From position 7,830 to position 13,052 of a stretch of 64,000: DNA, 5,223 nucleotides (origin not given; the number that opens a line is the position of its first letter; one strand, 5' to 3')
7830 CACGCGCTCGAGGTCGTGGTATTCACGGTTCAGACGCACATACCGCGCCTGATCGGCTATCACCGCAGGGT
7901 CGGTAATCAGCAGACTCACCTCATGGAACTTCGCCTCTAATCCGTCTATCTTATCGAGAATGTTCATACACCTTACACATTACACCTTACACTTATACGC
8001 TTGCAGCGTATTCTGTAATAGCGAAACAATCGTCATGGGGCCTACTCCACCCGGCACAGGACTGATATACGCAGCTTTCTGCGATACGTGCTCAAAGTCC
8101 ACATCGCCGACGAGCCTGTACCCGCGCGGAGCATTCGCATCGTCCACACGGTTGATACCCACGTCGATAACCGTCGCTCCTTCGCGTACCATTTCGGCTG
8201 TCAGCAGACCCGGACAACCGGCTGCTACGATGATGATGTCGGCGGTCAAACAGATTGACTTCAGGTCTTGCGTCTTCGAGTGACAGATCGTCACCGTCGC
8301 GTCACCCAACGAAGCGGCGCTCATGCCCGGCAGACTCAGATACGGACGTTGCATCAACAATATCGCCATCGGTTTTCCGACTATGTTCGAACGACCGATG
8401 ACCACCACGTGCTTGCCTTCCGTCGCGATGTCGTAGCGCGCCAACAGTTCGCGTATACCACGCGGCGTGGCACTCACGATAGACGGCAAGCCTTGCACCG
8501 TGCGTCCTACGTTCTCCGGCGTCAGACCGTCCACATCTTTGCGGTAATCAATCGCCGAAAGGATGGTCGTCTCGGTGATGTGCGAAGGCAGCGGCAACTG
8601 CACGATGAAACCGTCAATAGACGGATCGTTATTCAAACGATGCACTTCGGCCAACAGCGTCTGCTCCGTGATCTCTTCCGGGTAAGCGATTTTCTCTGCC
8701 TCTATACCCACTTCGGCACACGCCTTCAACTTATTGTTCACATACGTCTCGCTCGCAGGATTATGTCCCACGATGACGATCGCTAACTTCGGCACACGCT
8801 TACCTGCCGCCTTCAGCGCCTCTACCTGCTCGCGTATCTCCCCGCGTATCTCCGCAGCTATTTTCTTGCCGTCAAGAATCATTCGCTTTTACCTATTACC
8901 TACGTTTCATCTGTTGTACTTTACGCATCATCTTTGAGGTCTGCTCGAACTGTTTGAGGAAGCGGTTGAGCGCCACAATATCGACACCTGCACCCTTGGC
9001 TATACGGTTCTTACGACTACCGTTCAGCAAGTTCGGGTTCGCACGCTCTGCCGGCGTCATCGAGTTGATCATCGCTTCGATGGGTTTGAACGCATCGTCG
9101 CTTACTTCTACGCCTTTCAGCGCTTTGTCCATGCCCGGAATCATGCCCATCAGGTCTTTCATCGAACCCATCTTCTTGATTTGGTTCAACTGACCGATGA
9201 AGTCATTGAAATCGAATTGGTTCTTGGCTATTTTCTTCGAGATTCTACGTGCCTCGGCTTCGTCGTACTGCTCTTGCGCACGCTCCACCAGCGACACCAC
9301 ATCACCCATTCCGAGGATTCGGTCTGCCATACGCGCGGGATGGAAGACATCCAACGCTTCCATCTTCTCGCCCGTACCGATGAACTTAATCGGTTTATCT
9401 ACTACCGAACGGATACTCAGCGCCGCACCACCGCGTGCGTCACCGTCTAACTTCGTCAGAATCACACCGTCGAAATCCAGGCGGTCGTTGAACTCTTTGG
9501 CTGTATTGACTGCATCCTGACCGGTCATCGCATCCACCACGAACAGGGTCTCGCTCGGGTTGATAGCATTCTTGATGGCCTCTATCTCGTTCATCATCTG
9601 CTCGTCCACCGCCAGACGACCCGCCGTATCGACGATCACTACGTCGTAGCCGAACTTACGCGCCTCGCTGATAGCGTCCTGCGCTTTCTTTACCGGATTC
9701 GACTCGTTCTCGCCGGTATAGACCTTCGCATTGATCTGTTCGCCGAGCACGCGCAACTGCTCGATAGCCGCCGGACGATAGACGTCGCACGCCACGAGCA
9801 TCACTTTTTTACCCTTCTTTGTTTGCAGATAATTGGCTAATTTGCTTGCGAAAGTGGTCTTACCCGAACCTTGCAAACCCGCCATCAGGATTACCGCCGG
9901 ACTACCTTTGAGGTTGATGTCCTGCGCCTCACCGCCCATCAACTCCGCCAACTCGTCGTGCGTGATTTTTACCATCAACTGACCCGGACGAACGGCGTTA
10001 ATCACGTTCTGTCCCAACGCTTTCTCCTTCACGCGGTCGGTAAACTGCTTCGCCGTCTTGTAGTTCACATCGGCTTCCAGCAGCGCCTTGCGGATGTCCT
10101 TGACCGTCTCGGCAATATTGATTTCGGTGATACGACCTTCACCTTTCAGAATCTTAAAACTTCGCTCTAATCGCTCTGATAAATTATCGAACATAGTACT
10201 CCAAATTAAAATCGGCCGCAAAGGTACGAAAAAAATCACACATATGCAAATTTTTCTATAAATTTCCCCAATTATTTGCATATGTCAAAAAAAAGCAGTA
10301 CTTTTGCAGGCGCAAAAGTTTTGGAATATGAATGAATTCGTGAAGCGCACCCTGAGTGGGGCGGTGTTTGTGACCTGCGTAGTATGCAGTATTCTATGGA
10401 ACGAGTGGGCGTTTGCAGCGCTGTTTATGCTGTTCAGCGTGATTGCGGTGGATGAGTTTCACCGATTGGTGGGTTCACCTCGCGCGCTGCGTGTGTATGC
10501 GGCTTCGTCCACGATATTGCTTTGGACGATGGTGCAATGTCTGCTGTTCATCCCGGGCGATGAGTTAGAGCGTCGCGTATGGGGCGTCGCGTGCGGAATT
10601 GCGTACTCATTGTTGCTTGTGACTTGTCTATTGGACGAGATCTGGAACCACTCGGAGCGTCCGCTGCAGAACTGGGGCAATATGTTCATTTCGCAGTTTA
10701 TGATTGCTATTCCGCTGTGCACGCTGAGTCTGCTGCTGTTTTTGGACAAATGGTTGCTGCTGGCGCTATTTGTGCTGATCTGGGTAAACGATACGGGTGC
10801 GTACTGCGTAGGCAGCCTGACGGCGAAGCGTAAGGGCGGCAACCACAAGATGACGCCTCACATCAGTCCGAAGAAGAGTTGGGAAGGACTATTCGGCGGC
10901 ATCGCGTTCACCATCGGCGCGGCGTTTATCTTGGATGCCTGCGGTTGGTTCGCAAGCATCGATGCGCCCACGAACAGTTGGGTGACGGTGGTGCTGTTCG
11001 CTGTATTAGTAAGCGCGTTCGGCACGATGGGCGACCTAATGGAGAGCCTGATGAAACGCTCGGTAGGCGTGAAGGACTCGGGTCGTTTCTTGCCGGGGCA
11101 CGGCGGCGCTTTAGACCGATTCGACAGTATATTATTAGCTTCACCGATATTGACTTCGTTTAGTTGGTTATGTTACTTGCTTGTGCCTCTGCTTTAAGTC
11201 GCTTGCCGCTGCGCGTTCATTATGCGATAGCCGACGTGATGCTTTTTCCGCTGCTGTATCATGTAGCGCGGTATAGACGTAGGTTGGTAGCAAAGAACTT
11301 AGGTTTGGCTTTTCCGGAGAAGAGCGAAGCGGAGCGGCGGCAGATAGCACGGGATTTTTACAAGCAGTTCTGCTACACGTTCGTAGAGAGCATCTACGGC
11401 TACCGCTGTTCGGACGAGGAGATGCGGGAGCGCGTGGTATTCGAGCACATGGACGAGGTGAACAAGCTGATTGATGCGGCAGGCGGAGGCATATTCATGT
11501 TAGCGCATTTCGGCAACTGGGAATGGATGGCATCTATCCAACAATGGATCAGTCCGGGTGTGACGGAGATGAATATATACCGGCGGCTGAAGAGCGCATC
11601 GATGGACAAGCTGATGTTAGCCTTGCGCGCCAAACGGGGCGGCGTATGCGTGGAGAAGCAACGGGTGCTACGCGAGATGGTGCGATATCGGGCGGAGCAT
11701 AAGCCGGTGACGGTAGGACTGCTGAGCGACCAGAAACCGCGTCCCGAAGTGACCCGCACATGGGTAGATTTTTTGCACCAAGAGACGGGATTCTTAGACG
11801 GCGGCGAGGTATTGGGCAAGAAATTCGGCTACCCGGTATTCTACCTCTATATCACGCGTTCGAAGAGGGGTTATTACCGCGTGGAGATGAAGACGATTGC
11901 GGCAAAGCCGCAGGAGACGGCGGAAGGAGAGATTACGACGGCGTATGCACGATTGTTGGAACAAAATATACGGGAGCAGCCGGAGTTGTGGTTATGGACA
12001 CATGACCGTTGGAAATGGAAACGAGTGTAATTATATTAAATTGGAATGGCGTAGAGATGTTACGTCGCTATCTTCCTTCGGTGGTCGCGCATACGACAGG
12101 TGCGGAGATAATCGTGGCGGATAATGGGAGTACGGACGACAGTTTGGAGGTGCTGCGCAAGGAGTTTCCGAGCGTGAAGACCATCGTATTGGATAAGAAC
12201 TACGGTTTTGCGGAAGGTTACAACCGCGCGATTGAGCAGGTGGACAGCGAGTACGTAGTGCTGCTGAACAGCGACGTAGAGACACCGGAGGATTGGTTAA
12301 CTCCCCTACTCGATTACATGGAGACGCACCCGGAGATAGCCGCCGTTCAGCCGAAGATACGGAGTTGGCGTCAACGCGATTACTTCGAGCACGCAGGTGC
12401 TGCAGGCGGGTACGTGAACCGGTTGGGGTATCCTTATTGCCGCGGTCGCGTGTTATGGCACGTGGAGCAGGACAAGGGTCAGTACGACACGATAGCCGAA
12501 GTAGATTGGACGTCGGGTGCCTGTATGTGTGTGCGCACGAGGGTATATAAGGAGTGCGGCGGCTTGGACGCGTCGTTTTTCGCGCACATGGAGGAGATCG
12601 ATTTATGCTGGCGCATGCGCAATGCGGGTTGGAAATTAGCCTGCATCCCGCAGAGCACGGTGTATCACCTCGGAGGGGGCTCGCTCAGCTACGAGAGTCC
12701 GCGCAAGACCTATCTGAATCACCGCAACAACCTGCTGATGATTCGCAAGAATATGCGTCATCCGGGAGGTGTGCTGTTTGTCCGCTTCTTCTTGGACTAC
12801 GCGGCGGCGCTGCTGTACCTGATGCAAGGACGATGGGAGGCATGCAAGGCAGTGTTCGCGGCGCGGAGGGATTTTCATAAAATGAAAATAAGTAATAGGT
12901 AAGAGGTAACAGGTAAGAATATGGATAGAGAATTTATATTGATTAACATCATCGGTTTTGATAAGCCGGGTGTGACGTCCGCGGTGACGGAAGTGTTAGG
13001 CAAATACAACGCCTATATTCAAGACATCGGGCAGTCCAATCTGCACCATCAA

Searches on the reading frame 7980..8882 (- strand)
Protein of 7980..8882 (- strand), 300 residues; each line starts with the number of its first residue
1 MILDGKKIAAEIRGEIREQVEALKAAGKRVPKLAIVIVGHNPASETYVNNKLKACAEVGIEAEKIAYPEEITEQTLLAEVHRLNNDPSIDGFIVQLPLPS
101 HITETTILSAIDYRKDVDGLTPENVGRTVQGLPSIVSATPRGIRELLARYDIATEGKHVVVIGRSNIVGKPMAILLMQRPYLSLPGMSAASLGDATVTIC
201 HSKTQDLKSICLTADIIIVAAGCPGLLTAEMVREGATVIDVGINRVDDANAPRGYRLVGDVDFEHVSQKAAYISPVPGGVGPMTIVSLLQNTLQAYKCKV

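Call 7: search_protein_families(library=ncbifam, proteins=[window:7980-8882:-], max_evalue=0.00001)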
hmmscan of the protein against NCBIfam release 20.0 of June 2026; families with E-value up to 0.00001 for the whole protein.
window:7980-8882:- (300 aa): 30 families (the best 25 are shown)
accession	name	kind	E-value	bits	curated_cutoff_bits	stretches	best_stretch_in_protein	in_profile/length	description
NF010782.0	PRK14185.1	equivalog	5.3e-119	396.9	507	1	2-297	3-288/293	bifunctional methylenetetrahydrofolate dehydrogenase/methenyltetrahydrofolate cyclohydrolase FolD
NF010771.0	PRK14174.1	equivalog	1.6e-105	352.5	530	1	1-297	2-290/295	bifunctional 5,10-methylene-tetrahydrofolate dehydrogenase/ 5,10-methylene-tetrahydrofolate cyclohydrolase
NF010787.0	PRK14191.1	equivalog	4e-103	344.5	423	1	2-298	3-279/285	bifunctional methylenetetrahydrofolate dehydrogenase/methenyltetrahydrofolate cyclohydrolase FolD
NF010781.0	PRK14184.1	equivalog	3.7e-102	341.3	438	1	2-299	3-283/286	bifunctional 5,10-methylene-tetrahydrofolate dehydrogenase/ 5,10-methylene-tetrahydrofolate cyclohydrolase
NF008058.0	PRK10792.1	equivalog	9.6e-100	333.2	355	1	2-297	5-280/285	bifunctional methylenetetrahydrofolate dehydrogenase/methenyltetrahydrofolate cyclohydrolase FolD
NF010783.0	PRK14186.1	equivalog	2.6e-99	332.1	333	1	2-298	4-284/297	bifunctional methylenetetrahydrofolate dehydrogenase/methenyltetrahydrofolate cyclohydrolase FolD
NF010764.0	PRK14167.1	subfamily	7.1e-99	330.7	477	1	2-295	4-285/297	bifunctional 5,10-methylene-tetrahydrofolate dehydrogenase/ 5,10-methylene-tetrahydrofolate cyclohydrolase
NF010786.0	PRK14189.1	subfamily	8.2e-99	330.3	421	1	2-295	5-277/285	bifunctional methylenetetrahydrofolate dehydrogenase/methenyltetrahydrofolate cyclohydrolase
NF010785.0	PRK14188.1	subfamily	3.4e-96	321.7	396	1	2-297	5-287/297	bifunctional methylenetetrahydrofolate dehydrogenase/methenyltetrahydrofolate cyclohydrolase FolD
NF010780.0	PRK14183.1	equivalog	5.5e-95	317.9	480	1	2-297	3-278/283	bifunctional 5,10-methylene-tetrahydrofolate dehydrogenase/ 5,10-methylene-tetrahydrofolate cyclohydrolase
NF010776.0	PRK14179.1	equivalog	5.6e-94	314.4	445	1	2-297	4-279/284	bifunctional methylenetetrahydrofolate dehydrogenase/methenyltetrahydrofolate cyclohydrolase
NF010763.0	PRK14166.1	equivalog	9.6e-88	293.9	501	1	2-299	3-280/282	bifunctional 5,10-methylene-tetrahydrofolate dehydrogenase/ 5,10-methylene-tetrahydrofolate cyclohydrolase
NF010765.0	PRK14168.1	equivalog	1.8e-87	293.3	501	1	2-298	5-293/297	bifunctional methylenetetrahydrofolate dehydrogenase/methenyltetrahydrofolate cyclohydrolase FolD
NF010770.0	PRK14173.1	equivalog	5.2e-87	291.7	411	1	2-296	5-278/287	bifunctional 5,10-methylene-tetrahydrofolate dehydrogenase/ 5,10-methylene-tetrahydrofolate cyclohydrolase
NF010773.0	PRK14176.1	equivalog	1.3e-86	290.6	437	1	1-297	9-284/287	bifunctional 5,10-methylene-tetrahydrofolate dehydrogenase/ 5,10-methylene-tetrahydrofolate cyclohydrolase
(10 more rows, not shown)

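Call 12: find_related_loci(query=window:7980-8882:-, collection=genome_contigs, flank=10000)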
Query window:7980-8882:- (300 aa) in genome_contigs; peptide patterns used: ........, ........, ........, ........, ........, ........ (x = any residue, [..] = any of these).
599 stretches matched a pattern (row limit reached: there are more); 585 encode a relative of the query (tblastn E <= 1e-3); the best 80 are kept; 80 distinct loci.
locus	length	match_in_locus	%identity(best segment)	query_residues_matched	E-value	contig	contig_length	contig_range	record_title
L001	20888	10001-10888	84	1-296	4e-168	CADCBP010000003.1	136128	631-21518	MAG: uncultured Bacteroidales bacterium isolate RUG14494 genome assembly, contig: RUG14494_asm_3, whole genome shotgun s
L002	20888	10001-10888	83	1-296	7e-167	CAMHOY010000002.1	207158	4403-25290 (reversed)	MAG: uncultured Bacteroidales bacterium isolate SRR11784285_bin.47_metaWRAP_v1.3_MAG genome assembly, contig: ERZ1220277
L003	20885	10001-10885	84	2-296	2e-166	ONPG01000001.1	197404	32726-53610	uncultured Bacteroidales bacterium isolate RUG505 genome assembly, contig: scaffold_1, whole genome shotgun sequence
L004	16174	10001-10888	84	1-296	6e-165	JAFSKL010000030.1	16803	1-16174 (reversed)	MAG: Paludibacteraceae bacterium isolate RGIG3224 Goat_Reticulum-2__c103840, whole genome shotgun sequence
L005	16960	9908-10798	81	1-297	6e-163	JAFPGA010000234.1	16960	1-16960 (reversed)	MAG: Paludibacteraceae bacterium isolate RGIG1110 Dairy_cattle_Reticulum-6__c1350153, whole genome shotgun sequence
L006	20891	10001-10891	80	1-297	2e-161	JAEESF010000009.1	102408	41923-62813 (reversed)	MAG: Paludibacteraceae bacterium isolate Tb.RUG.376 NODE_456_length_102408_cov_1.781670, whole genome shotgun sequence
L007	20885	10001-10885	82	2-296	4e-160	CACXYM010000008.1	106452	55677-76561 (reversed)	MAG: uncultured Bacteroidales bacterium isolate RUG11711 genome assembly, contig: RUG11711_asm_8, whole genome shotgun s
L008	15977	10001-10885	81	2-296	5e-159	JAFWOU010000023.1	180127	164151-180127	MAG: Paludibacteraceae bacterium isolate RGIG5934 Sheep_Omasum-1__c506346, whole genome shotgun sequence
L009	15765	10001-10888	81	2-297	8e-159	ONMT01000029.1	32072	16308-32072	uncultured Bacteroidales bacterium isolate RUG437 genome assembly, contig: scaffold_1445, whole genome shotgun sequence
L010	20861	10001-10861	73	1-297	1e-142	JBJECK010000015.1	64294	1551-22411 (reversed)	MAG: Paludibacteraceae bacterium isolate LOHA42_bin.047 NODE_246_length_64294_cov_20.444247, whole genome shotgun sequen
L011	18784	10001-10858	72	2-297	8e-137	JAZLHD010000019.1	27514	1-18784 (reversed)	MAG: Paludibacteraceae bacterium isolate T1900044986_TA20190048.MAGScoT_cleanbin_000047 SGB_4163_k141_533690, whole geno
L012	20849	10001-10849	62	2-295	8e-116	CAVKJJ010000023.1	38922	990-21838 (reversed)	bacterium isolate H07689-L1_cleanbin_000005 genome assembly, contig: Spades_H07689-L1_contig_534, whole genome shotgun s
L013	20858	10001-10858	60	2-297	2e-115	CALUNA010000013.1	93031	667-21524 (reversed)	MAG: uncultured Bacteroidales bacterium isolate BRZ_RB__bin65 genome assembly, contig: BRZ_RB__NODE_122_length_93031_cov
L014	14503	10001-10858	60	2-297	3e-115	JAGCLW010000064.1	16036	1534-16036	MAG: Paludibacteraceae bacterium isolate RGIG9910 Yak_Rectum-5__c1005311, whole genome shotgun sequence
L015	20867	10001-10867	58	2-300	3e-113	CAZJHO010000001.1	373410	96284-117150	MAG TPA_asm: uncultured Paludibacter sp. isolate SRP239243_co1_443 genome assembly, contig: NODE_4_length_373410_cov_5.1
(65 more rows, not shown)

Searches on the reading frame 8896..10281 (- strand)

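Call 7: search_protein_families(library=ncbifam, proteins=[window:8896-10281:-], max_evalue=0.00001)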
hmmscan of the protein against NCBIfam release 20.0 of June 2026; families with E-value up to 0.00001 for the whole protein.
window:8896-10281:- (461 aa): 10 families
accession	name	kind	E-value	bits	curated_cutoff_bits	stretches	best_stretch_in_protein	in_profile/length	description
TIGR00959.1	ffh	equivalog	4.1e-184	612.4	473.2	1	31-454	1-428/428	signal recognition particle protein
TIGR01425.1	SRP54_euk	equivalog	5.8e-87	292.3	576.25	1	33-451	4-428/428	signal recognition particle protein SRP54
TIGR00064.1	ftsY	equivalog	3.3e-69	233.2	260.7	1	58-322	5-278/279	signal recognition particle-docking protein FtsY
TIGR03499.1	FlhF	equivalog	1.9e-18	67.5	174.15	1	54-221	134-286/286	flagellar biosynthesis GTPase FlhF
NF009367.0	PRK12724.1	equivalog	8.2e-17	61.2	718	1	126-307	221-398/433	flagellar biosynthesis regulator FlhF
NF011312.0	PRK14723.1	equivalog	1.2e-13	50.5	951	1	130-342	187-398/768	flagellar biosynthesis regulator FlhF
NF009368.0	PRK12726.1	equivalog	6.8e-13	48.5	832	1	129-324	207-399/407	flagellar biosynthesis regulator FlhF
NF005230.0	PRK06731.1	equivalog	1.1e-11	44.6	553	1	130-306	88-260/281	flagellar biosynthesis regulator FlhF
NF011310.0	PRK14721.1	equivalog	1.1e-11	44.6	725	1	129-306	192-364/423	flagellar biosynthesis regulator FlhF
NF011311.0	PRK14722.1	equivalog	2.7e-11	43.1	777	1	129-307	138-320/374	flagellar biosynthesis regulator FlhF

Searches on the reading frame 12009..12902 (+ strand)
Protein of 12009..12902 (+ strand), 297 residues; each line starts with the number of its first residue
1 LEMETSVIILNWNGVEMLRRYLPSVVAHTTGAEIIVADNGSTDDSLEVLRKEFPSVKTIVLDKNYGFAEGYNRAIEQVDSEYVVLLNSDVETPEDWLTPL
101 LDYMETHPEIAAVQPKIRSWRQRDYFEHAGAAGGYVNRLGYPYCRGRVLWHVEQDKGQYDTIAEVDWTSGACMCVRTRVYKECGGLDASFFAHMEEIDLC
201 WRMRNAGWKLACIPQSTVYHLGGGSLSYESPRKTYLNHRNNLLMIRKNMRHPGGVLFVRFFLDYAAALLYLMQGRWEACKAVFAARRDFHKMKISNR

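Call 7: search_protein_families(library=ncbifam, proteins=[window:12009-12902:+], max_evalue=0.00001)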
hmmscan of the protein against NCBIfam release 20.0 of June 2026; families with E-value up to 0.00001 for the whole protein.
window:12009-12902:+ (297 aa): 13 families
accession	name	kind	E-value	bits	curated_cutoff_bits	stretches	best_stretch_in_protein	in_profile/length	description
TIGR03965.1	mycofact_glyco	equivalog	8e-22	77.7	280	1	5-225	76-285/467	mycofactocin biosynthesis glycosyltransferase MftF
NF041875.1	EPS_EpsD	equivalog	1.8e-15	57.2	370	1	6-100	2-100/325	exopolysaccharide biosynthesis glycosyltransferase EpsD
TIGR01556.1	rhamnosyltran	subfamily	1.4e-13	50.7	200.55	1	31-251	21-242/281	rhamnosyltransferase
TIGR04283.1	glyco_like_mftF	equivalog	6.8e-13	48.7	182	1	6-108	2-102/221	TIGR04283 family arsenosugar biosynthesis glycosyltransferase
TIGR03937.1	PgaC_IcaA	equivalog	1.9e-12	46.8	422.3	1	5-118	47-166/407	poly-beta-1,6-N-acetyl-D-glucosamine synthase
NF038302.1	EPS_HpsE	equivalog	4.8e-10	38.9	300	1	4-118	2-125/307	hormogonium polysaccharide biosynthesis glycosyltransferase HpsE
NF007482.0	PRK10073.1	equivalog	1.2e-08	34.4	423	1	4-92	7-98/334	glycosyltransferase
NF047683.1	TeichurnBiosyTuaG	equivalog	4.5e-08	33.1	400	1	4-107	7-114/252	teichuronic acid biosynthesis protein TuaG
TIGR03111.1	glyc2_xrt_Gpos1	hypoth_equivalog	5e-07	28.9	363.95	1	7-116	53-168/439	TIGR03111 family XrtG-associated glycosyltransferase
TIGR04440.1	glyco_TIGR04440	domain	1.1e-06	28.5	70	1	15-114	12-116/215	TIGR00180 family glycosyltransferase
NF038299.1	EPS_HpsN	equivalog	2.5e-06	26.7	425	1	5-249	3-254/317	hormogonium polysaccharide biosynthesis glycosyltransferase HpsN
TIGR04195.1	S_glycosyl_SunS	equivalog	3.2e-06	26.3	350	1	9-89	63-141/421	SunS family peptide S-glycosyltransferase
NF007986.1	PRK10714.1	equivalog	3.8e-06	26.1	529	1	16-128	23-136/316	undecaprenyl-phosphate 4-deoxy-4-formamido-L-arabinose transferase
